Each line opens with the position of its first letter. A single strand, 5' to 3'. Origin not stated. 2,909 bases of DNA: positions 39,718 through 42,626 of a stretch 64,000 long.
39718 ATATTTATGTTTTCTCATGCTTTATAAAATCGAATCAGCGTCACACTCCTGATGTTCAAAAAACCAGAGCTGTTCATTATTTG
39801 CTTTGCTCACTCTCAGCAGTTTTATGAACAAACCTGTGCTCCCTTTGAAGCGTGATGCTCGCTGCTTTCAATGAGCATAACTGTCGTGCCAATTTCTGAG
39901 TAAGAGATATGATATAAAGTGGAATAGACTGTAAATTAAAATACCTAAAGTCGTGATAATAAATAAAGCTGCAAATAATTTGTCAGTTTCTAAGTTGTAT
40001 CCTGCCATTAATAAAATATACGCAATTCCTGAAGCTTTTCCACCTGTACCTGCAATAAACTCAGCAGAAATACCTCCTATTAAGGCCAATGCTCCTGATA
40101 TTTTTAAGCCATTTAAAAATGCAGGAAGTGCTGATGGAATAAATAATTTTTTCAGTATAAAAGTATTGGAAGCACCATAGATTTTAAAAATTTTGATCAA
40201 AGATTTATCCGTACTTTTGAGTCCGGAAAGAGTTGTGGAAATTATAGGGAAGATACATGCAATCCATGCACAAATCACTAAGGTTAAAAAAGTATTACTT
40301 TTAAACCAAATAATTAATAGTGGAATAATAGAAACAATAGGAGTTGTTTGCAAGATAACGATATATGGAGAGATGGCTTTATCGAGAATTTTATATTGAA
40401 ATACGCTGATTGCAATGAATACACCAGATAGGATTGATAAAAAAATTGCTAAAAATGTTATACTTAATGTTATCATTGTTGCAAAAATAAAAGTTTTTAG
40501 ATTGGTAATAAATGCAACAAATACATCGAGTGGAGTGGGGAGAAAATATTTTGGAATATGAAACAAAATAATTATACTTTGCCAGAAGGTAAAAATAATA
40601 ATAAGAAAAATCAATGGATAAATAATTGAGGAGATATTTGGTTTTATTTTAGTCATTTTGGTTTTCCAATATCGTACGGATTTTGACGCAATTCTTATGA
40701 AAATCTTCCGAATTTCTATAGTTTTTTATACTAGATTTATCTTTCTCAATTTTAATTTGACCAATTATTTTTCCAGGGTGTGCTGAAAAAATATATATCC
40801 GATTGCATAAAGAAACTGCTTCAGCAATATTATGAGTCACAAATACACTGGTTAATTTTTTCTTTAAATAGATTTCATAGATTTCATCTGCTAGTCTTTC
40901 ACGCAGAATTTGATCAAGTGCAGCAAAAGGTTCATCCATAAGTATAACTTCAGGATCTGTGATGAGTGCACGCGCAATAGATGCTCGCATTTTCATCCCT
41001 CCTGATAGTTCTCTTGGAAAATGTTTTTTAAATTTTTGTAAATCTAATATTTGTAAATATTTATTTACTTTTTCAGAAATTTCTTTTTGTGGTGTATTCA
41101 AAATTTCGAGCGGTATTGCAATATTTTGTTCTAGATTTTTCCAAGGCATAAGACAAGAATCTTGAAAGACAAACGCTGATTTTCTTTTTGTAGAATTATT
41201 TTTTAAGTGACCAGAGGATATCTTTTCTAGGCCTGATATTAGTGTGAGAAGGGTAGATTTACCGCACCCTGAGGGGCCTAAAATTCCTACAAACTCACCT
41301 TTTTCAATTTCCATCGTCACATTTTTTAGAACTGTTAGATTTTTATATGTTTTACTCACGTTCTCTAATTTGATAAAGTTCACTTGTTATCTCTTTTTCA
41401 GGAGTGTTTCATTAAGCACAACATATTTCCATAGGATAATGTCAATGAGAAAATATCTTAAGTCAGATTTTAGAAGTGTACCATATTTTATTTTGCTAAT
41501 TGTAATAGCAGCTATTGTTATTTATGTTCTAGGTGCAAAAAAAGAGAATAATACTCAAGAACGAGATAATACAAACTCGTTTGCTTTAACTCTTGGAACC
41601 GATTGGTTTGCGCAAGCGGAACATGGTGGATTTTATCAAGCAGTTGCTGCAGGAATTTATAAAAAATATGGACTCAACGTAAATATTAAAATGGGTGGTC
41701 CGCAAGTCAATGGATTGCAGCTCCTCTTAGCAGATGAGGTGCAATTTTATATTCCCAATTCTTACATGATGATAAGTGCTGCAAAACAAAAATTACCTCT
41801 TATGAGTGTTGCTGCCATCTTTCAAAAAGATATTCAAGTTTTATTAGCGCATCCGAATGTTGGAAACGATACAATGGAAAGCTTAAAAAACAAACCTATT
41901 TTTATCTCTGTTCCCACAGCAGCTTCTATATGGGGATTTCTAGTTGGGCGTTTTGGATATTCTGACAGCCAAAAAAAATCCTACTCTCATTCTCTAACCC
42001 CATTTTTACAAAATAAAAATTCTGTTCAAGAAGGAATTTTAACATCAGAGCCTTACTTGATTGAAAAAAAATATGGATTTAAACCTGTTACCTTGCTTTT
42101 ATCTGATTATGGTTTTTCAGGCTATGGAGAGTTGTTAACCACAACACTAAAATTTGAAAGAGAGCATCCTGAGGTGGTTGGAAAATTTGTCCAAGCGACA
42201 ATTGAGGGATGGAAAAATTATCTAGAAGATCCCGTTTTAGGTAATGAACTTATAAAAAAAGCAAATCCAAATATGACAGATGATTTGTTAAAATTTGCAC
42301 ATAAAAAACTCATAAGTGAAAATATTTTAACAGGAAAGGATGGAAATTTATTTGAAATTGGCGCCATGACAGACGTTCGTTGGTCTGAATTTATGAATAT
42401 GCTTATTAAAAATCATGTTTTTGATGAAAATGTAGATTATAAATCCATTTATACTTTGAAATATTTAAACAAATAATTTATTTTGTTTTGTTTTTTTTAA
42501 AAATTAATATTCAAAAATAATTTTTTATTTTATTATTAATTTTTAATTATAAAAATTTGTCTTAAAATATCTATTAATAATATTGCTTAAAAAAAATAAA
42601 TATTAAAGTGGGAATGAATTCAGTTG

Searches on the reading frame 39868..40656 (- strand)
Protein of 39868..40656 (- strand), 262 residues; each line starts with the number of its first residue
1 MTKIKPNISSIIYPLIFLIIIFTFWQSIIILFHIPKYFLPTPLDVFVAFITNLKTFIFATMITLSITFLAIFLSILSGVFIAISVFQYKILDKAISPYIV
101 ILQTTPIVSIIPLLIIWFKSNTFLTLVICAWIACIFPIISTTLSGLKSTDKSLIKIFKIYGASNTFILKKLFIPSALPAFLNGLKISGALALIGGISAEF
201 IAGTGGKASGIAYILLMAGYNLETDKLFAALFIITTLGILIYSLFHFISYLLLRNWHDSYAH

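Call 63: search_protein_families(library=pfam, proteins=[window:39868-40656:-], max_evalue=0.00001)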
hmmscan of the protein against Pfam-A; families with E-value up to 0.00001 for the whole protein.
window:39868-40656:- (262 aa): 1 family
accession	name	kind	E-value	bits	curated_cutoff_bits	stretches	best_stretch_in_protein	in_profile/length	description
PF00528.27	BPD_transp_1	-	2.2e-21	76.8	26.4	1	75-246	2-176/184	Binding-protein-dependent transport system inner membrane component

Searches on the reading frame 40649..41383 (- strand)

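Call 63: search_protein_families(library=pfam, proteins=[window:40649-41383:-], max_evalue=0.00001)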
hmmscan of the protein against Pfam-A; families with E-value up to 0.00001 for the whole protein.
window:40649-41383:- (244 aa): 1 family
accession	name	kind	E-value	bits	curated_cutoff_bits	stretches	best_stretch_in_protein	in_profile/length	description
PF00005.33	ABC_tran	-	8.4e-32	111.1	25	1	19-154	1-137/137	ABC transporter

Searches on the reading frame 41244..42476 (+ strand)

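Call 63: search_protein_families(library=pfam, proteins=[window:41244-42476:+], max_evalue=0.00001)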
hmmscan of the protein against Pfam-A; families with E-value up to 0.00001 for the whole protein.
window:41244-42476:+ (410 aa): 1 family
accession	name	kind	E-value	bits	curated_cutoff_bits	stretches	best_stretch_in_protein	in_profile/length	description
PF09084.16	NMT1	-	7.2e-23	82.1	20.5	1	125-330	2-213/216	NMT1/THI5 like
